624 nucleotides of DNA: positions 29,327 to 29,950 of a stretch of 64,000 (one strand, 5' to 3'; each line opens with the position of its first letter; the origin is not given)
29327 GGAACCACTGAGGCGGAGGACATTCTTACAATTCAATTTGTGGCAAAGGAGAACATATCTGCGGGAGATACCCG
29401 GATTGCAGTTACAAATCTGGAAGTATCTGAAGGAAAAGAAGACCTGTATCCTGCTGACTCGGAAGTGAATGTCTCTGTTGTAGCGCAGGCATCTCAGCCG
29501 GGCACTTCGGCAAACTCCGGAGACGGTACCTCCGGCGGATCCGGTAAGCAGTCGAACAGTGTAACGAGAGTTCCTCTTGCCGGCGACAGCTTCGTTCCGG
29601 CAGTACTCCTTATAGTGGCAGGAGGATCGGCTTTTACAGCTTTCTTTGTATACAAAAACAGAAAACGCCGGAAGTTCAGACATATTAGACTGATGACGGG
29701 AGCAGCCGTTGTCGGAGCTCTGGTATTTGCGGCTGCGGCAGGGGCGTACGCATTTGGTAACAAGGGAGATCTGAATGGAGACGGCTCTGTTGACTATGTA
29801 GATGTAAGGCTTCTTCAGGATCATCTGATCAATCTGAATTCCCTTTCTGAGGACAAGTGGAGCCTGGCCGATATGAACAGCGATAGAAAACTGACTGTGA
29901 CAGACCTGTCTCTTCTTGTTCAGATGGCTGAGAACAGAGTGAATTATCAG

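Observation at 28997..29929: A complete-looking anchored cohesin protein is fused in frame, via a TM hairpin, to a dockerin-bearing giant enzyme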

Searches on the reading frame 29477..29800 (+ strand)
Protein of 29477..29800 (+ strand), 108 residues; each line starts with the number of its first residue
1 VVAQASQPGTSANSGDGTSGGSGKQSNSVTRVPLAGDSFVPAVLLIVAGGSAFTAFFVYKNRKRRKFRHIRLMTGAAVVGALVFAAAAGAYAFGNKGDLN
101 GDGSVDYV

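Call 32: search_protein_families(library=ncbifam, proteins=[window:29477-29800:+], max_evalue=1)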
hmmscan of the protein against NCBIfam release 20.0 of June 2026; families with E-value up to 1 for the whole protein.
window:29477-29800:+ (108 aa): 2 families
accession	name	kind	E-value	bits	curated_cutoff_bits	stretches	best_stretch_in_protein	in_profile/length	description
NF058595.1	invert_tail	domain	0.023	15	37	1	28-90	14-75/113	lipo-invert putative C-terminal anchoring domain-containing protein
TIGR01167.1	LPXTG_anchor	domain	0.31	11.8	15.9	0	41-64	11-33/34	LPXTG cell wall anchor domain-containing protein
